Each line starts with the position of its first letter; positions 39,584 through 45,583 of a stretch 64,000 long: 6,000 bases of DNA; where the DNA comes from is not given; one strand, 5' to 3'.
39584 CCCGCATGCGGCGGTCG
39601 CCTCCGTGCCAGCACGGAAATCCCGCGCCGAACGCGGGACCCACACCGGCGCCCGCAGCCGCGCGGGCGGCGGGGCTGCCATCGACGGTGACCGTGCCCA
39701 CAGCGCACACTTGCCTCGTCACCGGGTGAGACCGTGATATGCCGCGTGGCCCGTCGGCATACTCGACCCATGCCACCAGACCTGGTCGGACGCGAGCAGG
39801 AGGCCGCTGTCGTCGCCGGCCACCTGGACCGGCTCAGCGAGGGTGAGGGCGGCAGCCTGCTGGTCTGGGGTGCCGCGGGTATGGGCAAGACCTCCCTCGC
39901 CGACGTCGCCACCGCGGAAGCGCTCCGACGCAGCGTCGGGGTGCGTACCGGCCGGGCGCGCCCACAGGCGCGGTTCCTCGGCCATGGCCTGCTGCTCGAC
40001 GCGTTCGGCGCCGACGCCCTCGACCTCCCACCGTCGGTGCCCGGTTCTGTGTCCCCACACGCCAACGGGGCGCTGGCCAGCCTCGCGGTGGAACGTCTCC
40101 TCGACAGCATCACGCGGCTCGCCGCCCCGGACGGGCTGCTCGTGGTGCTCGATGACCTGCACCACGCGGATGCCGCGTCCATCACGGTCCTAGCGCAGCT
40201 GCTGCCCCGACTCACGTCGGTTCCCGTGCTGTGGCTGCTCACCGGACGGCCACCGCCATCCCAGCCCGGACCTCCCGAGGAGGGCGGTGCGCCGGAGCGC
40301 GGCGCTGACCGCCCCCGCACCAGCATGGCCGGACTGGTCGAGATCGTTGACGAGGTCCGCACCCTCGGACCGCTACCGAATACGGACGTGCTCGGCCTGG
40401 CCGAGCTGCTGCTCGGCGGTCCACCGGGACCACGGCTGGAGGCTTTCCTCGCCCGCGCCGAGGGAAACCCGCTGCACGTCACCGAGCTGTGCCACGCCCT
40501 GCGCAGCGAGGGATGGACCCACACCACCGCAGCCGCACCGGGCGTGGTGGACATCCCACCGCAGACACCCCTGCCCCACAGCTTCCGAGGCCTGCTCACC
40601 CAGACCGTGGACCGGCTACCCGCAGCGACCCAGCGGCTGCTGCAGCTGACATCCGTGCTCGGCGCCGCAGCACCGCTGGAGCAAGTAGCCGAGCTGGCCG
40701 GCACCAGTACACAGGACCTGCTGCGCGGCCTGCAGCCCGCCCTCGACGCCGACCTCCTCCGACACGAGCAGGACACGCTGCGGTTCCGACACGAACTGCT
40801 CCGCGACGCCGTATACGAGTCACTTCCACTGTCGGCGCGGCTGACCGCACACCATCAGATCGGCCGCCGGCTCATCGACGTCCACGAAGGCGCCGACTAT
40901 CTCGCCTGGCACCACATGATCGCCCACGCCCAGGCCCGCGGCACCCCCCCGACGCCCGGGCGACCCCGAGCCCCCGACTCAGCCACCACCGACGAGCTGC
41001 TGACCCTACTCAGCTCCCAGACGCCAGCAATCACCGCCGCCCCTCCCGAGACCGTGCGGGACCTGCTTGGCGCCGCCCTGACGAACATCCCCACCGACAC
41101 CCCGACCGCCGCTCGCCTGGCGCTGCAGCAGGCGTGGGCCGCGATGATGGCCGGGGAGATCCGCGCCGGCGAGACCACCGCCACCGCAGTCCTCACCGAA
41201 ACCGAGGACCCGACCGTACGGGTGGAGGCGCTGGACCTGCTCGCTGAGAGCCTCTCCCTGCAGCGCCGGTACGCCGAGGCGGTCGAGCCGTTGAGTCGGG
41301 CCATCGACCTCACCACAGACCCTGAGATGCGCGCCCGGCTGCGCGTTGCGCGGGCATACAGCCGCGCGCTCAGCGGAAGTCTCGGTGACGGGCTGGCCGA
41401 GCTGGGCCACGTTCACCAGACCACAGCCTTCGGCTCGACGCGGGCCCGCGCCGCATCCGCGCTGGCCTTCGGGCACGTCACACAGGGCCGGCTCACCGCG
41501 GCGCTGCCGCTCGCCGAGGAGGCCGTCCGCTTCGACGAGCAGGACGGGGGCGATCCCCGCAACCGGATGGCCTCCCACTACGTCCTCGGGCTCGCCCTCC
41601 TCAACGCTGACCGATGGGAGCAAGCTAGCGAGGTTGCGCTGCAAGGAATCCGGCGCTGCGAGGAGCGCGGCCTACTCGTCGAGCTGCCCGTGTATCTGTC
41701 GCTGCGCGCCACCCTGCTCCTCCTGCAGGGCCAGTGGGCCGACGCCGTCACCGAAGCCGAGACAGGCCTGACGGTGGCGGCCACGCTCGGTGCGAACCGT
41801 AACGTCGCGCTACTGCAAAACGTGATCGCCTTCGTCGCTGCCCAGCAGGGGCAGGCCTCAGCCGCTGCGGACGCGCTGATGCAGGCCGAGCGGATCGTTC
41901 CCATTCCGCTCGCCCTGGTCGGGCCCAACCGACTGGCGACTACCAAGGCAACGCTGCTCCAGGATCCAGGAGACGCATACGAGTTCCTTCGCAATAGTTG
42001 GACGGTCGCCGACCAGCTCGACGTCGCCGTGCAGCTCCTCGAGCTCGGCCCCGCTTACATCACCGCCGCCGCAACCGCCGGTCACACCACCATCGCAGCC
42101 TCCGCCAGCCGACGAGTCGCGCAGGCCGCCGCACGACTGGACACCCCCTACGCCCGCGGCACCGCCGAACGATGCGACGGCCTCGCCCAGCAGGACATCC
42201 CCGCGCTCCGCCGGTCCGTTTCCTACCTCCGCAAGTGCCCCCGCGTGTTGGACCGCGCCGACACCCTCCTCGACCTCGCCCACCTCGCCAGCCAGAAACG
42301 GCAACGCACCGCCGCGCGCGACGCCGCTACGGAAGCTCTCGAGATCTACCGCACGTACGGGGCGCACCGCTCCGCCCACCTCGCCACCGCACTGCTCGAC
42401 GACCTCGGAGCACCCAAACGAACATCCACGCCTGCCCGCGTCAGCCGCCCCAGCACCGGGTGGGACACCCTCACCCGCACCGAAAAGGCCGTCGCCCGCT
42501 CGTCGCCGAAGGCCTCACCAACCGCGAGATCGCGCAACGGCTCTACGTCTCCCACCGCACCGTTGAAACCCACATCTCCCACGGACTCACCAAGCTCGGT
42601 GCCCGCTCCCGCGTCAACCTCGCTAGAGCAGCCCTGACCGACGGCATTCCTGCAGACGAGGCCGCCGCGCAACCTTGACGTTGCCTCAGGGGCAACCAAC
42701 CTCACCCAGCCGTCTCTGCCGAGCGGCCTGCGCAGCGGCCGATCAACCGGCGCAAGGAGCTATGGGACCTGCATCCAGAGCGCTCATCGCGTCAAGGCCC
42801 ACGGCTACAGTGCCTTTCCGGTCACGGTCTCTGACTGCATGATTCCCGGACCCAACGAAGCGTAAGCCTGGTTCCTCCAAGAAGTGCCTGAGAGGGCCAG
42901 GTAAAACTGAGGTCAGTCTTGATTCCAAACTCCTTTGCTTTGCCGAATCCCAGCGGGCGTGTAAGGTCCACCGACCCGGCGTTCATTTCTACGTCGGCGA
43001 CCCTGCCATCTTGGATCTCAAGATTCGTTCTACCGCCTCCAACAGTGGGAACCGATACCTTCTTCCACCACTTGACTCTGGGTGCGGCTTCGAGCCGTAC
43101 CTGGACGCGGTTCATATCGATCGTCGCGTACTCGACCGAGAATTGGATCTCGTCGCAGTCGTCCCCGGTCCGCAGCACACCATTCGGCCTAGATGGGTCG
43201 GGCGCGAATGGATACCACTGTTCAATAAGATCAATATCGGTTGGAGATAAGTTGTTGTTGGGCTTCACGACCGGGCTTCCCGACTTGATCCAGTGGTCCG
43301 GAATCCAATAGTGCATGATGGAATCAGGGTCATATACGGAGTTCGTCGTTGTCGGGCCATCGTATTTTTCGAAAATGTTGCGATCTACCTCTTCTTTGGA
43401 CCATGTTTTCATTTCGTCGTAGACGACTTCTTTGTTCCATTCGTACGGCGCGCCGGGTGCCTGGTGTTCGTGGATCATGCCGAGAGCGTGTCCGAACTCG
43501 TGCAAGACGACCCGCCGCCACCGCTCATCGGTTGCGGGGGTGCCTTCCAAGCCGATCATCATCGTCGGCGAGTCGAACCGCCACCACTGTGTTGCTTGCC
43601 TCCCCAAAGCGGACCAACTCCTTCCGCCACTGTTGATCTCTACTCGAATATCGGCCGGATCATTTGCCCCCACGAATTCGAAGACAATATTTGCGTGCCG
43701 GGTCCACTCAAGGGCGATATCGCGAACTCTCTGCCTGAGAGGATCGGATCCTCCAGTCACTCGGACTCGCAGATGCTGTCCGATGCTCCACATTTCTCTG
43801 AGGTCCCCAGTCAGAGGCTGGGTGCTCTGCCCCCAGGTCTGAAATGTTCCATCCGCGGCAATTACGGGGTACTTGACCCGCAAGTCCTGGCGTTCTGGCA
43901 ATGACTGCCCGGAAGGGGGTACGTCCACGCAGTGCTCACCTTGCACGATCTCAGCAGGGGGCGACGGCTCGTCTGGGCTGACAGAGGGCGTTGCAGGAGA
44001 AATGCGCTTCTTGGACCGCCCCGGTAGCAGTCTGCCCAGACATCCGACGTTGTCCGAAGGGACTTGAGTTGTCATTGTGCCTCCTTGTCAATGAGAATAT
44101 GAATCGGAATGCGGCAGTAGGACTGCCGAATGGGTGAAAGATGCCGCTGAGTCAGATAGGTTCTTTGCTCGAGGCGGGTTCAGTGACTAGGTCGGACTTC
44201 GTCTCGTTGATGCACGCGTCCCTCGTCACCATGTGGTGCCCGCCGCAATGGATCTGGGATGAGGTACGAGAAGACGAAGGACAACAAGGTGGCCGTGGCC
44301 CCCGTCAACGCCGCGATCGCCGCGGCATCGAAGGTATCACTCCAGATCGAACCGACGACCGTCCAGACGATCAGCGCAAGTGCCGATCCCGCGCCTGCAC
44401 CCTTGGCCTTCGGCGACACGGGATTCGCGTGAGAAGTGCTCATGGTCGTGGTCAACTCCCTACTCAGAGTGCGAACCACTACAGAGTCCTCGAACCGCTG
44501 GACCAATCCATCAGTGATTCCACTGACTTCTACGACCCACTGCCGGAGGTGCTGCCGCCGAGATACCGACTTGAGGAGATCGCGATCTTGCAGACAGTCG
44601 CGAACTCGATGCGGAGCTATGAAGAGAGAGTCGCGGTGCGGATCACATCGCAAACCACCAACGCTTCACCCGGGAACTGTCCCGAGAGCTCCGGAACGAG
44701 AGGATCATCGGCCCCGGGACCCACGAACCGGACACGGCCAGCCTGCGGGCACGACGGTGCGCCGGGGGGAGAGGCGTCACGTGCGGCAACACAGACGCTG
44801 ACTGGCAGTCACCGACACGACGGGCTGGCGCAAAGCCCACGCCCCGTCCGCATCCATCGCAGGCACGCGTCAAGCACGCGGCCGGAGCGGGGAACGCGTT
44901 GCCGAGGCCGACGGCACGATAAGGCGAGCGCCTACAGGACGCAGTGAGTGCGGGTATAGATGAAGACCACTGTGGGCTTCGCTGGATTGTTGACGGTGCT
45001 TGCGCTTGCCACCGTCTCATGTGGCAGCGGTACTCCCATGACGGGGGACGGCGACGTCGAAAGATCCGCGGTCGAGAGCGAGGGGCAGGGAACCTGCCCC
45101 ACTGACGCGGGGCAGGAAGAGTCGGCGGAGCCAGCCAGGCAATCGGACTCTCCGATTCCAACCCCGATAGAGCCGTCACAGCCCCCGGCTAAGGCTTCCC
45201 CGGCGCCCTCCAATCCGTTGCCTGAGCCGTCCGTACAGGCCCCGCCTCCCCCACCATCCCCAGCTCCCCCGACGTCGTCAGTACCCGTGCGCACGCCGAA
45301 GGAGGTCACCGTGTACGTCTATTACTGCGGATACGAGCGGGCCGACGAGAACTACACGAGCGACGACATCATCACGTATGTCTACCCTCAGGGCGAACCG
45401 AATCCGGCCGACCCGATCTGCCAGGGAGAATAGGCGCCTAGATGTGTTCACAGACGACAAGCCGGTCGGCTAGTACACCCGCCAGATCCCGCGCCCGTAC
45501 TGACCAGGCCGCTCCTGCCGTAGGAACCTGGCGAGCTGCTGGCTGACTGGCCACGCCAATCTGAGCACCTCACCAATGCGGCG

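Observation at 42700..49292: AICE-like integration module at tRNA-Met with non-canonical cargo and no identifiable attL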

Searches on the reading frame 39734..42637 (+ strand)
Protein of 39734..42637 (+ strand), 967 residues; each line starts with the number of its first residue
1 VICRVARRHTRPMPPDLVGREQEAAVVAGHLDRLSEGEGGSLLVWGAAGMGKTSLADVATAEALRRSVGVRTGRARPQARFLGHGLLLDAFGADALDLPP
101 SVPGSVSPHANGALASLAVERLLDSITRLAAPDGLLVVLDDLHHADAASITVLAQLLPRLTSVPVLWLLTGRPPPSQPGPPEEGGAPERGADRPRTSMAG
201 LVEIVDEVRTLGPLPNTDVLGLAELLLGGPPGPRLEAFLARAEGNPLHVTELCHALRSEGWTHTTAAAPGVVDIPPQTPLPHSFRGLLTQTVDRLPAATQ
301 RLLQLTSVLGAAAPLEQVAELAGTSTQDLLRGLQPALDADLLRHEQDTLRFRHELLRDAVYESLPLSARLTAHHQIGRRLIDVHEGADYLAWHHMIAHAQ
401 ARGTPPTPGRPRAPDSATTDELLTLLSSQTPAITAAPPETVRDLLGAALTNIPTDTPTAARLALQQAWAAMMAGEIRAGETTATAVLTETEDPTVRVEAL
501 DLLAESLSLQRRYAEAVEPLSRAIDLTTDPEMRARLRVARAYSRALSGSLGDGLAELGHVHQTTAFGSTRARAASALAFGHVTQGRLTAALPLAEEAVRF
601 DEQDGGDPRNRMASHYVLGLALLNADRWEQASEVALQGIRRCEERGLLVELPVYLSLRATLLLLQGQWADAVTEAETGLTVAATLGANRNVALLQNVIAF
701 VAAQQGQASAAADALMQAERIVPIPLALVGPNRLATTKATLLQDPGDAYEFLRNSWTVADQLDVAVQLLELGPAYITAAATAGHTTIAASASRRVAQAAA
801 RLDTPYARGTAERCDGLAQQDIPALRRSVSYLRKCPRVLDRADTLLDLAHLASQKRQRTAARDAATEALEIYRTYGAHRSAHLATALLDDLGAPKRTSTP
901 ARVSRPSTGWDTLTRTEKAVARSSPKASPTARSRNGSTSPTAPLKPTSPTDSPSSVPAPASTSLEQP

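Call 9: search_protein_families(library=pfam, proteins=[window:39734-42637:+], max_evalue=0.01)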
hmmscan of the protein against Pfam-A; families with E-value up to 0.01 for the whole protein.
window:39734-42637:+ (967 aa): 7 families
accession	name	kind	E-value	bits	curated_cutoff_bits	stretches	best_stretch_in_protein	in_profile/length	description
PF13191.12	AAA_16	-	4.9e-19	69.9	32.6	1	17-167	2-166/167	AAA ATPase domain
PF13424.12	TPR_12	-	2.9e-13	50.3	30.1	2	656-721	7-74/77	Tetratricopeptide repeat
PF07719.23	TPR_2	-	1.2e-07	31.8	27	0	498-526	2-30/34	Tetratricopeptide repeat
PF13401.12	AAA_22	-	0.00062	20.5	27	0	39-166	5-117/130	AAA domain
PF00515.34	TPR_1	-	0.00094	19.3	27.8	0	503-526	7-30/34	Tetratricopeptide repeat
PF10923.14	BrxC_BrxD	-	0.0067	15.8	22.2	0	18-80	28-90/414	BREX system ATP-binding protein BrxC/D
PF25528.1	DUF7917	-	0.0076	16.6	27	0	837-889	8-62/68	Domain of unknown function (DUF7917)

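Call 35: find_homologous_proteins(query=window:39734-42637:+, max_evalue=1e-50)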
Query window:39734-42637:+ (967 aa): 7 proteins with E <= 1e-50 among 8000 candidates.
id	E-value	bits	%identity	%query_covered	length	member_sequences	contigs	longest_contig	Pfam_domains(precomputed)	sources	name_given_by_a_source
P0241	0.0e+0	2046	100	99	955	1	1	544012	PF13424.13,PF07719.24,PF13191.13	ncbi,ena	-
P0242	2.7e-283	961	54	94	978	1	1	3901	PF13936.13,PF00196.26,PF13424.13,PF08281.19,PF07719.24,PF13191.13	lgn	-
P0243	5.9e-278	943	54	94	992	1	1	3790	PF00196.26,PF13424.13,PF07719.24,PF13191.13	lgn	-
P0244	3.0e-55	206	30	87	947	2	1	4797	PF13384.13,PF00196.26,PF13424.13,PF13191.13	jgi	jgi:DNA-binding CsgD family transcriptional regulator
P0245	2.5e-54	203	29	94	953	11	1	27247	PF17874.8,PF00196.26,PF07719.24,PF13191.13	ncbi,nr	ncbi:MAG TPA: AAA family ATPase [Actinomycetes bacterium]|nr:AAA family ATPase [Actinomycetes bacter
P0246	4.5e-52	196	29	94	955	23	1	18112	PF13936.13,PF17874.8,PF00196.26,PF13424.13,PF13191.13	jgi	jgi:DNA-binding NarL/FixJ family response regulator/tetratricopeptide (TPR) repeat protein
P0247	7.3e-52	195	29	94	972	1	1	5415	PF13384.13,PF00196.26,PF13424.13,PF13191.13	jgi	jgi:DNA-binding CsgD family transcriptional regulator/tetratricopeptide (TPR) repeat protein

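Call 130: search_protein_families(library=pfam, proteins=[L061:4393-4899:+], max_evalue=0.001)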
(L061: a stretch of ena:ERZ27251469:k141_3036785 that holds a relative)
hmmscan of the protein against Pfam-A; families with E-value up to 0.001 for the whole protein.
L061:4393-4899:+ (169 aa): 10 families
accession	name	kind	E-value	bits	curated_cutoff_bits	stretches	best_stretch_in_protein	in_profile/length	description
PF13565.12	HTH_32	-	1.8e-15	57.7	33.7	1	32-107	1-73/73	Homeodomain-like domain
PF13518.12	HTH_28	-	2.8e-15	56.5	25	1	4-56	1-52/52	Helix-turn-helix domain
PF13384.12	HTH_23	-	7.8e-13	48.3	24.6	1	3-48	5-49/50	Homeodomain-like domain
PF13551.12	HTH_29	-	4e-09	36.9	28.1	1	16-57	11-55/64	Winged helix-turn helix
PF13011.12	LZ_Tnp_IS481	-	5.8e-07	30.2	22.2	1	12-68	21-78/85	leucine-zipper of insertion element IS481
PF01527.26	HTH_Tnp_1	-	1e-06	29.3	24.1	1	3-51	10-57/75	Transposase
PF06056.18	Terminase_5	-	2.7e-05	24.4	20.3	1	18-50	15-46/58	Putative ATPase subunit of terminase (gpP-like)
PF13542.12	HTH_Tnp_ISL3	-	0.00025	20.9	27.4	1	16-40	27-50/51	Helix-turn-helix domain of transposase family ISL3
PF00665.32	rve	-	0.00055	20.6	32.6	0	132-167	3-38/102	Integrase core domain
PF08281.18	Sigma70_r4_2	-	0.00091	19.3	25.7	0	2-39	12-49/54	Sigma-70, region 4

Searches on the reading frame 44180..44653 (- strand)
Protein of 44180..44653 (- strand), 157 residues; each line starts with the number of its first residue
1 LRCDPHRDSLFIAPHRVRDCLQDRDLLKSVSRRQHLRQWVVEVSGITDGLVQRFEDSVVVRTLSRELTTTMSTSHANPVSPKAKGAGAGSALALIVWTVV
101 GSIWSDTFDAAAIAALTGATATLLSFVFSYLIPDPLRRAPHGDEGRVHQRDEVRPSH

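Call 9: search_protein_families(library=pfam, proteins=[window:44180-44653:-], max_evalue=0.01)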
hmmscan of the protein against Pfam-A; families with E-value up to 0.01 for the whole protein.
window:44180-44653:- (157 aa): 0 families

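Call 10: search_protein_families(library=ncbifam, proteins=[window:44180-44653:-], max_evalue=0.01)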
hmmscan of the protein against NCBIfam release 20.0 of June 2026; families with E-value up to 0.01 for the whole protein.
window:44180-44653:- (157 aa): 0 families

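Call 53: search_protein_families(library=padloc, proteins=[window:44180-44653:-], max_evalue=0.01)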
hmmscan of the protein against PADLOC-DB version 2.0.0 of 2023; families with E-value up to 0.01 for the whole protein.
window:44180-44653:- (157 aa): 0 families

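Call 54: search_protein_families(library=phrogs, proteins=[window:44180-44653:-], max_evalue=0.001)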
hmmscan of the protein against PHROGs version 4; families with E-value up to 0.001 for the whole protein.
window:44180-44653:- (157 aa): 0 families

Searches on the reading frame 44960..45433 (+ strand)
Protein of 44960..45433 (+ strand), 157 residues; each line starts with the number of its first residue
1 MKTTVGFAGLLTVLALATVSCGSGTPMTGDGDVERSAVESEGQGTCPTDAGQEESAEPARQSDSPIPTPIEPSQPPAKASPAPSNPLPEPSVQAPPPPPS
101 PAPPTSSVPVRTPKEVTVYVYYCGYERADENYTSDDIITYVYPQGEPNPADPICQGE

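Call 9: search_protein_families(library=pfam, proteins=[window:44960-45433:+], max_evalue=0.01)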
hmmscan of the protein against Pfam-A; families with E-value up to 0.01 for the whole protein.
window:44960-45433:+ (157 aa): 0 families

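Call 10: search_protein_families(library=ncbifam, proteins=[window:44960-45433:+], max_evalue=0.01)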
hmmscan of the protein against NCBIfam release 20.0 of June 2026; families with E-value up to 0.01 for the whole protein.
window:44960-45433:+ (157 aa): 1 family
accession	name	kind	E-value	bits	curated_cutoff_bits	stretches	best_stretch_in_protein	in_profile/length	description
NF041620.1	MXAN_5187_fam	hypoth_equivalog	0.00033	20.5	200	1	6-111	307-422/601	MXAN_5187 family protein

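Call 53: search_protein_families(library=padloc, proteins=[window:44960-45433:+], max_evalue=0.01)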
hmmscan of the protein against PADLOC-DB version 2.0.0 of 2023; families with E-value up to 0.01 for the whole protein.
window:44960-45433:+ (157 aa): 0 families

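Call 54: search_protein_families(library=phrogs, proteins=[window:44960-45433:+], max_evalue=0.001)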
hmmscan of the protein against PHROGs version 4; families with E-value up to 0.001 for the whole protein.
window:44960-45433:+ (157 aa): 0 families

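Call 130: search_protein_families(library=pfam, proteins=[L061:4393-4899:+], max_evalue=0.001)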
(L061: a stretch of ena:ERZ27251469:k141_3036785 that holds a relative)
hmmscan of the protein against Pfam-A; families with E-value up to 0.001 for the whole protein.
L061:4393-4899:+ (169 aa): 10 families
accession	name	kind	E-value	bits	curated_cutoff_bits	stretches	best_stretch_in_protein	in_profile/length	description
PF13565.12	HTH_32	-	1.8e-15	57.7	33.7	1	32-107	1-73/73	Homeodomain-like domain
PF13518.12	HTH_28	-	2.8e-15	56.5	25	1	4-56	1-52/52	Helix-turn-helix domain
PF13384.12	HTH_23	-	7.8e-13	48.3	24.6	1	3-48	5-49/50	Homeodomain-like domain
PF13551.12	HTH_29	-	4e-09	36.9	28.1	1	16-57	11-55/64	Winged helix-turn helix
PF13011.12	LZ_Tnp_IS481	-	5.8e-07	30.2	22.2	1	12-68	21-78/85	leucine-zipper of insertion element IS481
PF01527.26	HTH_Tnp_1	-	1e-06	29.3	24.1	1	3-51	10-57/75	Transposase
PF06056.18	Terminase_5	-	2.7e-05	24.4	20.3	1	18-50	15-46/58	Putative ATPase subunit of terminase (gpP-like)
PF13542.12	HTH_Tnp_ISL3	-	0.00025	20.9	27.4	1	16-40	27-50/51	Helix-turn-helix domain of transposase family ISL3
PF00665.32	rve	-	0.00055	20.6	32.6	0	132-167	3-38/102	Integrase core domain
PF08281.18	Sigma70_r4_2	-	0.00091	19.3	25.7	0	2-39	12-49/54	Sigma-70, region 4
